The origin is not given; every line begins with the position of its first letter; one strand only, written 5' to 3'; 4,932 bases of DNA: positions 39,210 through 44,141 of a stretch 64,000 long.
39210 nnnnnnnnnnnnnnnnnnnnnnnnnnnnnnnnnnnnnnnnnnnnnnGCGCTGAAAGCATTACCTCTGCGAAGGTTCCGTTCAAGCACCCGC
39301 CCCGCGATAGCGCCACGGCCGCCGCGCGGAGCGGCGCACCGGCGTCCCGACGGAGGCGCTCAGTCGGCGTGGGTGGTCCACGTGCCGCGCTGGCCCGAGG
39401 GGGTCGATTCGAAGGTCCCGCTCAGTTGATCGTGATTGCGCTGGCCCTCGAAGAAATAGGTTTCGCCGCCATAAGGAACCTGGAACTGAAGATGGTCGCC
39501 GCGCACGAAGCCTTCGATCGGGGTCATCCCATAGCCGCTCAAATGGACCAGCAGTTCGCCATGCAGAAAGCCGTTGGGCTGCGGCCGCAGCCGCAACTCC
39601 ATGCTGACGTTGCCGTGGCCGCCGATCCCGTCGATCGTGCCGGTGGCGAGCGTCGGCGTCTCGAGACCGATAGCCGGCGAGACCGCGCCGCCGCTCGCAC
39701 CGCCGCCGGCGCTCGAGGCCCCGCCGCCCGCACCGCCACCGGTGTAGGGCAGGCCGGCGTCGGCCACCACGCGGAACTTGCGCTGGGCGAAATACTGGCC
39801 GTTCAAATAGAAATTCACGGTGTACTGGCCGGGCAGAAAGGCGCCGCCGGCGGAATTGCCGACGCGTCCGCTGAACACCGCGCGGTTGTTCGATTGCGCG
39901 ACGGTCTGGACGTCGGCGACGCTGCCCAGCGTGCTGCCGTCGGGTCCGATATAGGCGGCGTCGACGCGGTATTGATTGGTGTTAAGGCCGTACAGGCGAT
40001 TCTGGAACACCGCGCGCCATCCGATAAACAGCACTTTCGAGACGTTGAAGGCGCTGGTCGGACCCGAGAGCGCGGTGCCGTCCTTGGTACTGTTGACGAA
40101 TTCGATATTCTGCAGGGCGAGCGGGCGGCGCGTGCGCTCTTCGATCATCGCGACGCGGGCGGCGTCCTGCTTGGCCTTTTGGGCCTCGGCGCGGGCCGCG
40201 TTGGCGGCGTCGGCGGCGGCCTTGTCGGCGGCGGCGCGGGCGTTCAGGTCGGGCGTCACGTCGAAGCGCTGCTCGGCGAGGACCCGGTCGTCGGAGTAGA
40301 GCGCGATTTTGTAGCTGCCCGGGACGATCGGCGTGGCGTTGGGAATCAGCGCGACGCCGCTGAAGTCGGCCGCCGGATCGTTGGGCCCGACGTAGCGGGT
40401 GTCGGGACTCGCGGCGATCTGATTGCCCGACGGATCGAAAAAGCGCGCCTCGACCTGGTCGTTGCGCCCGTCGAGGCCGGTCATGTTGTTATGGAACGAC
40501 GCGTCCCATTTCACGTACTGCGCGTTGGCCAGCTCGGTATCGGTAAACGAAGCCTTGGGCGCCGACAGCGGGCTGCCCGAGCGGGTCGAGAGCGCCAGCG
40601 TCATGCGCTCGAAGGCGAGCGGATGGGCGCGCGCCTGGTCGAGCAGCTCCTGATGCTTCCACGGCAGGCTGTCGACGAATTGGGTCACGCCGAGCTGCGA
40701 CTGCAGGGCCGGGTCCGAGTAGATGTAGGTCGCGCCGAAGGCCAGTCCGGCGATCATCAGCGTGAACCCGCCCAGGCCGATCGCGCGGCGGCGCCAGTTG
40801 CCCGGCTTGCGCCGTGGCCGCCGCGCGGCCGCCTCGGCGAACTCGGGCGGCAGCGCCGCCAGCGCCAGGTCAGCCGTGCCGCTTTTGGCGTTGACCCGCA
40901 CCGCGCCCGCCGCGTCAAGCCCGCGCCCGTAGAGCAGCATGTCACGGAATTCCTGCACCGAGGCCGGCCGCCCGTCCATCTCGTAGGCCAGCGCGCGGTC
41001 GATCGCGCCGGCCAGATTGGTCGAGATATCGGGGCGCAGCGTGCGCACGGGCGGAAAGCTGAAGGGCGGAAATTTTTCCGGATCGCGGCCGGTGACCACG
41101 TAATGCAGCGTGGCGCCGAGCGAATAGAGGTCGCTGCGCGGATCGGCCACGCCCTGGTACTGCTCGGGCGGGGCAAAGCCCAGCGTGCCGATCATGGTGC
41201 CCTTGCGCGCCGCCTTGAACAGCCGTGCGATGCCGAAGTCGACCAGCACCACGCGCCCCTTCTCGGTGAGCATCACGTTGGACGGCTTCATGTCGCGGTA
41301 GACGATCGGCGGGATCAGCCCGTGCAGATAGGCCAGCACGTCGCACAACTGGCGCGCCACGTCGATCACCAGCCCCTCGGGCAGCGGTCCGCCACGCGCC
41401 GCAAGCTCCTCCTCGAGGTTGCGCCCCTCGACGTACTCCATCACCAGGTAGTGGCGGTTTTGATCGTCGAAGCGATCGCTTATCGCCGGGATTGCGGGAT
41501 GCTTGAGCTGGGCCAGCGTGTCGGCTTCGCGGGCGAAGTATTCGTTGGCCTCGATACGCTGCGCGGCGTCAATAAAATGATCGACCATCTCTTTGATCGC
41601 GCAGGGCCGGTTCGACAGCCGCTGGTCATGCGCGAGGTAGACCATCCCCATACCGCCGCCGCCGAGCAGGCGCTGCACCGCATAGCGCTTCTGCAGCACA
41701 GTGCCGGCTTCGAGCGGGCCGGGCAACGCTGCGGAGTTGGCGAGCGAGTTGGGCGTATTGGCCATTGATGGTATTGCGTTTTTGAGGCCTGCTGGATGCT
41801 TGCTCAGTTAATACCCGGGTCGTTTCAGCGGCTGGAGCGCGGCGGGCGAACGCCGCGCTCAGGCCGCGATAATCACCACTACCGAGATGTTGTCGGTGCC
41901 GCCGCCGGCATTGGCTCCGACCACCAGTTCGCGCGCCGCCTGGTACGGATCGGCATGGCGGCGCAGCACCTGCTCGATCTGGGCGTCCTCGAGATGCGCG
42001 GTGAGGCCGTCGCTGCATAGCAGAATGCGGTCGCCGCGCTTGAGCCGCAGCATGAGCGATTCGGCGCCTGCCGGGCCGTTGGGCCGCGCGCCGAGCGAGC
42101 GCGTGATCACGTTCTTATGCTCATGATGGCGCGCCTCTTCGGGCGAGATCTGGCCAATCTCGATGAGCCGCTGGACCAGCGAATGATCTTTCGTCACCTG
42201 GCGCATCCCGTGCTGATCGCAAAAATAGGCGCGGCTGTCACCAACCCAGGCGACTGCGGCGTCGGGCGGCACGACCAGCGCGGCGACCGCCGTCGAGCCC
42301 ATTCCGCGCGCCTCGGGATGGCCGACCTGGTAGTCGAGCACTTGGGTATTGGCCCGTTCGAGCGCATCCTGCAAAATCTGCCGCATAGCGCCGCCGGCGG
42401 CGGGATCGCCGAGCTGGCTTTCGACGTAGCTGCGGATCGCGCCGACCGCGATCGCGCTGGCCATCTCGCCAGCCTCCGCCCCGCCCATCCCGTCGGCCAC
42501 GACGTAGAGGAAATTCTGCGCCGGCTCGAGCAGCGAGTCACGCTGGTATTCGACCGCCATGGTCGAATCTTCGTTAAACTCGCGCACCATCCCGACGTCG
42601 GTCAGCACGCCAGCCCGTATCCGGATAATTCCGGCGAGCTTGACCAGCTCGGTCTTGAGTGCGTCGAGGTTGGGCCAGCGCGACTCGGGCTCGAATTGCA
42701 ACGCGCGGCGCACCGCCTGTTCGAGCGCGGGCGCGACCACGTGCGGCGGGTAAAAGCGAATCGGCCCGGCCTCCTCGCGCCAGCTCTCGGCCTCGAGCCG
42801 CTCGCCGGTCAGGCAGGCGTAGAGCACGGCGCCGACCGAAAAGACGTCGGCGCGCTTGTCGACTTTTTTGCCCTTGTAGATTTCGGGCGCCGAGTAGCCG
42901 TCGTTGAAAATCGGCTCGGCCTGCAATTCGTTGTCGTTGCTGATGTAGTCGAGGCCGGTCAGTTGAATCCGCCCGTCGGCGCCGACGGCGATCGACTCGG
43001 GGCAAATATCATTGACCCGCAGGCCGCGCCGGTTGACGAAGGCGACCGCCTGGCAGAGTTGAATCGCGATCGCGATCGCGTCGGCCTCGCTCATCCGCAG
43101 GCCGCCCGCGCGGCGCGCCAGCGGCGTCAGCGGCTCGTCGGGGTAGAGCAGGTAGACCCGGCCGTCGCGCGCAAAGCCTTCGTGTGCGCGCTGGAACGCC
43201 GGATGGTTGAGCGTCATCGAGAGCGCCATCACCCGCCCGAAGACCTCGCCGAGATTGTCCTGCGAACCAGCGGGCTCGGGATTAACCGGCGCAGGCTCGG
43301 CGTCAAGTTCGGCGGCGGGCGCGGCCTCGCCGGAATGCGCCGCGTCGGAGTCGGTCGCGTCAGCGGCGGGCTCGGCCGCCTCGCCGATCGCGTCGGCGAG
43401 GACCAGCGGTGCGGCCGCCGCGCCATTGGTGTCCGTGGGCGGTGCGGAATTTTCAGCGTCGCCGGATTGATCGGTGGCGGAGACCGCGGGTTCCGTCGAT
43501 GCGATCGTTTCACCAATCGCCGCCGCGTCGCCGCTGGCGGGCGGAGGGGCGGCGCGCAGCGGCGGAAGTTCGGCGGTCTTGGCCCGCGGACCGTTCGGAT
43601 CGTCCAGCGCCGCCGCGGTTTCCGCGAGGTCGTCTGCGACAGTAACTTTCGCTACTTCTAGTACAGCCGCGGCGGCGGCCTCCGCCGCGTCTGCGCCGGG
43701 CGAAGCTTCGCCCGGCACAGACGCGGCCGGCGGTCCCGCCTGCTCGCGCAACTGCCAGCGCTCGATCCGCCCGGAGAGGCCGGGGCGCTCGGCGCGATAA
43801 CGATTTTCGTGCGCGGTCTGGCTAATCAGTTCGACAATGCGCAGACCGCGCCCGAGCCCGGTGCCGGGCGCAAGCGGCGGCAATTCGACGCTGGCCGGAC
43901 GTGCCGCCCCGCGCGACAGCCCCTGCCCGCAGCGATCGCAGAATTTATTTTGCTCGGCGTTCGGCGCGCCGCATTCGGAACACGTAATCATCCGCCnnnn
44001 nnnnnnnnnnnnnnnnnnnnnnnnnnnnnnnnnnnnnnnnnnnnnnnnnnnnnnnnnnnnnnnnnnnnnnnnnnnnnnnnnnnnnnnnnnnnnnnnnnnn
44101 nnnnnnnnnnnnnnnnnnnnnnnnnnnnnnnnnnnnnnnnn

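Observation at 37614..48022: Seven-gene vWA-FHA-kinase-pseudokinase/PP2C-receptor kinase operon: candidate undescribed phospho-signalling system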

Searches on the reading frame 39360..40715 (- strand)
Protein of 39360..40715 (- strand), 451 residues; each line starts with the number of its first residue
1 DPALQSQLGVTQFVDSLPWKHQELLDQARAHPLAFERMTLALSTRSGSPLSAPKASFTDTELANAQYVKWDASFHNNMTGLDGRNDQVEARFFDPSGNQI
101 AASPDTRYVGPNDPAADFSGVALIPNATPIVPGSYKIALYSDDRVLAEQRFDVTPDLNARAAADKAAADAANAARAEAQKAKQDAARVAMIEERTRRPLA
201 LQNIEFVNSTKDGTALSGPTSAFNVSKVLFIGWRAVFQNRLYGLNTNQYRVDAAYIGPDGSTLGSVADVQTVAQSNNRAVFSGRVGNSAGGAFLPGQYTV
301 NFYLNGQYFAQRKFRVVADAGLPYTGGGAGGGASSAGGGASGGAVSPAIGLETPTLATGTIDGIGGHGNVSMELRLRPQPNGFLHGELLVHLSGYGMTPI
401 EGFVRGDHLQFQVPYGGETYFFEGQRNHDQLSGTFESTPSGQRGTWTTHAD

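Call 38: search_solved_structures(query=window:39360-40715:-, max_evalue=1)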
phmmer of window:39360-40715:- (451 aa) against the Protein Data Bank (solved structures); distinct sequences matched with E-value up to 1: 4.
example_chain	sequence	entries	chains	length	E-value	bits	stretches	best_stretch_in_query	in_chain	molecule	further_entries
5yzv_A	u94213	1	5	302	0.0072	18.6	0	69-130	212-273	Probable serine/threonine-protein kinase PkwA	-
1kfn_A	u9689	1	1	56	0.48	12.6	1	156-188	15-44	MAJOR OUTER MEMBRANE LIPOPROTEIN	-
8s93_A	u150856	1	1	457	0.51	12.5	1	297-349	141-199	Tyrosine-protein kinase BTK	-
1jcc_A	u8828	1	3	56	0.91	11.7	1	158-188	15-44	MAJOR OUTER MEMBRANE LIPOPROTEIN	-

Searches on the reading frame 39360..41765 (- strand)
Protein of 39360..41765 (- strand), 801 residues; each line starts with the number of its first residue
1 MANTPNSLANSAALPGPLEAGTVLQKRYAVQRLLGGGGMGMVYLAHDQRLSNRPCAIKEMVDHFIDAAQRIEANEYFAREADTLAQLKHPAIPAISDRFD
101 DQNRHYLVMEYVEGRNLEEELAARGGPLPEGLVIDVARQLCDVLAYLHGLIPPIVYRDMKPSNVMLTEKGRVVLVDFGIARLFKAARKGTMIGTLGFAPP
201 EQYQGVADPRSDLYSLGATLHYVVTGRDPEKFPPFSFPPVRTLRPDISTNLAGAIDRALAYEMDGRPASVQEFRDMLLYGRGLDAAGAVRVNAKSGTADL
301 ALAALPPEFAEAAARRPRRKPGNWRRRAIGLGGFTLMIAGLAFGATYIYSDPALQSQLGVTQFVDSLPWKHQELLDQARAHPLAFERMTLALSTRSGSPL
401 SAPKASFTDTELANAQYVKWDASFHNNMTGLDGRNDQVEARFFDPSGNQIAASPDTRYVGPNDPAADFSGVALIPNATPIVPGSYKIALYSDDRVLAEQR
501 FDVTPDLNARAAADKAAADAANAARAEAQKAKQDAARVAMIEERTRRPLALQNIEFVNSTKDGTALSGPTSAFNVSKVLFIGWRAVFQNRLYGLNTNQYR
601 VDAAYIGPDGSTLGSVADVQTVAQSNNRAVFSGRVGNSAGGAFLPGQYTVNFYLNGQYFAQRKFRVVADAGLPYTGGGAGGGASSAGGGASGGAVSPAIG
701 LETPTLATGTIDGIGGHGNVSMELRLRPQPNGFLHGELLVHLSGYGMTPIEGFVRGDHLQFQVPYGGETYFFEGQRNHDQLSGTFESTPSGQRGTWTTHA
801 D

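Call 4: search_protein_families(library=pfam, proteins=[window:39360-41765:-], max_evalue=0.01)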
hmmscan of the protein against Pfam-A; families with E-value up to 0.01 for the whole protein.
window:39360-41765:- (801 aa): 6 families
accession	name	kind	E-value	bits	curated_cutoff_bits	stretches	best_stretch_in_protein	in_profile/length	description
PF00069.31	Pkinase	-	1.7e-36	126.4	31.7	1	28-229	1-196/263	Protein kinase domain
PF07714.23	PK_Tyr_Ser-Thr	-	5.2e-21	75.6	23.1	1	30-229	3-204/258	Protein tyrosine and serine/threonine kinase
PF03109.22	ABC1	-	9.5e-07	28.6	22.9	1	80-192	120-226/244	ABC1 atypical kinase-like domain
PF13954.11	PapC_N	-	0.0047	17.3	27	0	640-669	23-52/146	PapC N-terminal domain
PF01429.25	MBD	-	0.0054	16.8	21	0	578-627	10-57/77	Methyl-CpG binding domain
PF01636.29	APH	-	0.0068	16.6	23.2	0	75-150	38-110/239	Phosphotransferase enzyme family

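Call 5: search_protein_families(library=padloc, proteins=[window:39360-41765:-], max_evalue=0.01)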
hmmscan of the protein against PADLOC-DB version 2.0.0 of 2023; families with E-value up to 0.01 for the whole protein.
window:39360-41765:- (801 aa): 33 families (the best 25 are shown)
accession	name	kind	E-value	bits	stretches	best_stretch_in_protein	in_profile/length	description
PDLC04042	PD-T4-6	-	5.7e-62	208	1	21-277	4-269/292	-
PDLC04044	PD-T4-6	-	1.1e-56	190.6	1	20-274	26-286/372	-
PDLC04053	PD-T4-6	-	5.8e-53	178.4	1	27-277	10-268/311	-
PDLC04061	PD-T4-6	-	2.2e-52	177.2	1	19-281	9-284/510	-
PDLC04045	PD-T4-6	-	6.8e-50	168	1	22-275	29-293/350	-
PDLC04054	PD-T4-6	-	4.5e-49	165.7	1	19-328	4-317/347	-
PDLC04060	PD-T4-6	-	2.5e-48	163.2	1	21-229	3-208/486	-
PDLC04138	mad6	-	3.5e-48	163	1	23-229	48-255/659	mads_6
PDLC04062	PD-T4-6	-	3.8e-47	159.4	1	23-229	29-237/450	-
PDLC04047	PD-T4-6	-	9.4e-46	154.4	1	22-230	6-212/327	-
PDLC04043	PD-T4-6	-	1e-45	154.7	1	24-277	13-274/452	-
PDLC04057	PD-T4-6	-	3e-44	149.7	1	21-276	3-266/443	-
PDLC04052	PD-T4-6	-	2e-42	144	1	22-229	5-215/496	-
PDLC04051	PD-T4-6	-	3.4e-41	139.7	1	23-273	29-287/476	-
PDLC04048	PD-T4-6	-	5.8e-39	132.5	1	20-229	4-211/354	-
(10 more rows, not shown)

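Call 18: search_protein_families(library=ncbifam, proteins=[window:39360-41765:-], max_evalue=0.01)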
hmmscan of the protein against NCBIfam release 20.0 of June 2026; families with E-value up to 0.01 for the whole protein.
window:39360-41765:- (801 aa): 19 families
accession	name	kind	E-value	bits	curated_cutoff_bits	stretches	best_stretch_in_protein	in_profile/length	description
NF033483.0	PknB_PASTA_kin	equivalog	1.3e-55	189.5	450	1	21-275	2-263/563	Stk1 family PASTA domain-containing Ser/Thr kinase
NF038150.1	lanthi_synth_IV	equivalog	3e-41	141.7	650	1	19-244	182-408/851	class IV lanthionine synthetase LanL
NF047741.1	antiphage_MADS6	equivalog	3.1e-32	111.9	460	2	17-149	486-609/612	methylation-associated defense system protein kinase MAD6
NF052427.1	StpK7MSMEG_1200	equivalog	3.7e-31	108.3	900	1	27-229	8-208/601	serine/threonine protein kinase StpK7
NF038151.1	lanthi_synth_III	equivalog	1.7e-24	86.3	575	1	20-224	214-423/833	class III lanthionine synthetase LanKC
NF009651.0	PRK13184.1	equivalog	5.3e-21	74.3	839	1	26-185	2-165/932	serine/threonine-protein kinase PknD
TIGR03903.1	TOMM_kin_cyc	equivalog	1e-19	70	705.75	1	65-226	13-185/1267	TOMM system kinase/cyclase fusion protein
NF053615.1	SerThrKinAfsKStmc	equivalog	2.2e-18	66.3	1300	1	32-229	19-212/809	protein serine/threonine kinase AfsK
NF033442.0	BREX_PglW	equivalog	9e-17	60.1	990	1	17-229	501-709/1391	BREX system serine/threonine kinase PglW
NF058632.1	SerThrKinPrkT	equivalog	3e-09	36.3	280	1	16-178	11-163/322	serine/threonine protein kinase PrkT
NF011463.0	PRK14879.1-4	equivalog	3.6e-09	36.4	188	1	79-185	67-165/237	Kae1-associated kinase Bud32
TIGR03724.2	arch_bud32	equivalog_domain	1e-08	34.9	125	1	78-184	41-135/193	KEOPS complex kinase/ATPase Bud32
NF043056.1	T4SS_LegK1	equivalog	5.8e-08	31.8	550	1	31-223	76-283/516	Dot/Icm T4SS effector kinase LegK1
NF011464.0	PRK14879.1-7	equivalog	1.1e-06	28.5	246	1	65-182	35-151/221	Kae1-associated kinase Bud32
NF007174.0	PRK09605.1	equivalog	3.5e-05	22.5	447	1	77-183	383-476/535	bifunctional N(6)-L-threonylcarbamoyladenine synthase/serine/threonine protein kinase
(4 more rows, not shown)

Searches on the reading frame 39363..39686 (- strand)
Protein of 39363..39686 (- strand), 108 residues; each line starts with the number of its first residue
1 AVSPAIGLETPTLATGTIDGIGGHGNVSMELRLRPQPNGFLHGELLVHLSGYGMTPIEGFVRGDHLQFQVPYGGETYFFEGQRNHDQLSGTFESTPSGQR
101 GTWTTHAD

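Call 70: search_protein_families(library=pfam, proteins=[window:39363-39686:-], max_evalue=5)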
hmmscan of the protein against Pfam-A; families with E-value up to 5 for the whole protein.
seq(108 aa): 1 family
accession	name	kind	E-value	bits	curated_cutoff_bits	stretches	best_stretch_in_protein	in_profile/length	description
PF04945.19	YHS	-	0.074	13.5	30.3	1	61-86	5-34/47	YHS domain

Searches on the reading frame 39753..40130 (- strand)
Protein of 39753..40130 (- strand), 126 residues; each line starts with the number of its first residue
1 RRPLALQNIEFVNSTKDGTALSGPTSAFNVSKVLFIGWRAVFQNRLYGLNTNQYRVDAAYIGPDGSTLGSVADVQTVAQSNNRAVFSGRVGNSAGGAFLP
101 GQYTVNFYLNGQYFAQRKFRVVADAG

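Call 70: search_protein_families(library=pfam, proteins=[window:39753-40130:-], max_evalue=5)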
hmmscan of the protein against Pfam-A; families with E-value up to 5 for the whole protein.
seq(126 aa): 2 families
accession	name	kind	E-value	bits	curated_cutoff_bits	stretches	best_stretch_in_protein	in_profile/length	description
PF01429.25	MBD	-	0.001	19.1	21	1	32-82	9-57/77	Methyl-CpG binding domain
PF13954.11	PapC_N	-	0.019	15.3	27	1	95-123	23-51/146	PapC N-terminal domain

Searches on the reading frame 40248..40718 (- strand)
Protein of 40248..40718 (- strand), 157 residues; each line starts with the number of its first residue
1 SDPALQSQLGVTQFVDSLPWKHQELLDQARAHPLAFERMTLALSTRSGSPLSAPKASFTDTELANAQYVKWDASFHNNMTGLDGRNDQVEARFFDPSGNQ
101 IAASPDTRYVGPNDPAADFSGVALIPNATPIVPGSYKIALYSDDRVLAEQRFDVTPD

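Call 70: search_protein_families(library=pfam, proteins=[window:40248-40718:-], max_evalue=5)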
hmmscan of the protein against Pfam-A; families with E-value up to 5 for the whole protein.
seq(157 aa): 2 families
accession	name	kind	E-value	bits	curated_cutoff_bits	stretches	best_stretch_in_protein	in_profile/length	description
PF22091.2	DUF6941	-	0.013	16.3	27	1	87-154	53-124/125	Family of unknown function (DUF6941)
PF12975.13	DUF3859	-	0.029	14.7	24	1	95-154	66-123/123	Domain of unknown function (DUF3859)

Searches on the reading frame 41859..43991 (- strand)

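Call 4: search_protein_families(library=pfam, proteins=[window:41859-43991:-], max_evalue=0.01)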
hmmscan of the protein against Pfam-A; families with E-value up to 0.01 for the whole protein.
window:41859-43991:- (710 aa): 8 families
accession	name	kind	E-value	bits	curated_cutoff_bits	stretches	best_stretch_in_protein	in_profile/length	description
PF13672.11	PP2C_2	-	2.3e-16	60.4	24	1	490-671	22-182/209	Protein phosphatase 2C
PF00481.26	PP2C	-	2.6e-15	57.2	20.3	1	469-702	11-255/255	Protein phosphatase 2C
PF00069.31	Pkinase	-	4.4e-10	39.8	31.7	1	259-400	53-197/263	Protein kinase domain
PF07228.17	SpoIIE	-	7.8e-06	26.4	25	1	492-706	3-188/192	Stage II sporulation protein E (SpoIIE)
PF13248.11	Zn_ribbon_3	-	0.00012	21.8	27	1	1-25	2-26/26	zinc-ribbon domain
PF12773.13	DZR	-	0.00038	21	27.3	1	4-26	1-23/45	Double zinc ribbon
PF13240.11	Zn_Ribbon_1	-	0.00069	19.8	25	1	4-23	2-21/23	zinc-ribbon domain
PF07714.23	PK_Tyr_Ser-Thr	-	0.0011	18.8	23.1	1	299-398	98-203/258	Protein tyrosine and serine/threonine kinase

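Call 5: search_protein_families(library=padloc, proteins=[window:41859-43991:-], max_evalue=0.01)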
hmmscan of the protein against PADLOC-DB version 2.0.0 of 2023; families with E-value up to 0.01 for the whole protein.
window:41859-43991:- (710 aa): 25 families
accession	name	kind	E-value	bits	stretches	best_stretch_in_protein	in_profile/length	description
PDLC04053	PD-T4-6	-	1.4e-17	62.2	1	248-448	53-267/311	-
PDLC04054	PD-T4-6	-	1.4e-16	58.9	1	246-398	52-211/347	-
PDLC04042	PD-T4-6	-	3.4e-16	57.8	1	244-452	49-272/292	-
PDLC04138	mad6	-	1.8e-13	48.3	1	296-438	146-300/659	mads_6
PDLC04043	PD-T4-6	-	9.1e-12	42.8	1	244-398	55-215/452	-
PDLC04057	PD-T4-6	-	1.5e-11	42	1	293-452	100-270/443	-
PDLC01088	C3a189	-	1.5e-11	41.6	1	366-449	174-258/840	kinase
PDLC04039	PD-T4-6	-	4.3e-11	40.5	1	261-398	71-213/458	-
PDLC04064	PD-T4-6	-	4.5e-11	40.3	1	305-450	121-278/369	-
PDLC04052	PD-T4-6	-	5.8e-11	40.3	1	299-397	109-213/496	-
PDLC03920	MkoA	-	7.4e-11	39.1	1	245-453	49-278/1112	-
PDLC04061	PD-T4-6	-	4.5e-10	37.6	1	299-461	116-292/510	-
PDLC04041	PD-T4-6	-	6.5e-10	36.8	1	246-577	70-361/443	-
PDLC04060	PD-T4-6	-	6.7e-10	36.5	1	299-397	104-206/486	-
PDLC04518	PDC-M21C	-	1.9e-09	35.1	1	489-680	26-203/243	-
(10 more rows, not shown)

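Call 18: search_protein_families(library=ncbifam, proteins=[window:41859-43991:-], max_evalue=0.01)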
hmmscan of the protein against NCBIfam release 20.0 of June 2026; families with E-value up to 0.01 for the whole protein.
window:41859-43991:- (710 aa): 10 families
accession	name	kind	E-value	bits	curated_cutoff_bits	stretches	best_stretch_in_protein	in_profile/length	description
NF033484.1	Stp1_PP2C_phos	equivalog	1.1e-69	234.5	230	1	464-707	2-231/232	Stp1/IreP family PP2C-type Ser/Thr phosphatase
NF011149.0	PRK14559.1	equivalog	8.6e-37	127.2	374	1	440-707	355-629/642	serine/threonine phosphatase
NF047741.1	antiphage_MADS6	equivalog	9e-14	50.9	460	1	275-453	269-461/612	methylation-associated defense system protein kinase MAD6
NF038150.1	lanthi_synth_IV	equivalog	4.5e-12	45.1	650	1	295-398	290-394/851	class IV lanthionine synthetase LanL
NF033483.0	PknB_PASTA_kin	equivalog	1.3e-10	41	450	1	299-453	103-269/563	Stk1 family PASTA domain-containing Ser/Thr kinase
NF052427.1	StpK7MSMEG_1200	equivalog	3.3e-07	29.2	900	1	304-402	109-212/601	serine/threonine protein kinase StpK7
NF009651.0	PRK13184.1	equivalog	1.7e-05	23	839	1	366-449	197-287/932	serine/threonine-protein kinase PknD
TIGR03903.1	TOMM_kin_cyc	equivalog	5.1e-05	21.3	705.75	1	250-458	24-258/1267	TOMM system kinase/cyclase fusion protein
NF038151.1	lanthi_synth_III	equivalog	0.00013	20.5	575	1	304-394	337-423/833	class III lanthionine synthetase LanKC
NF033442.0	BREX_PglW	equivalog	0.0033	15.1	990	1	364-397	392-425/1391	BREX system serine/threonine kinase PglW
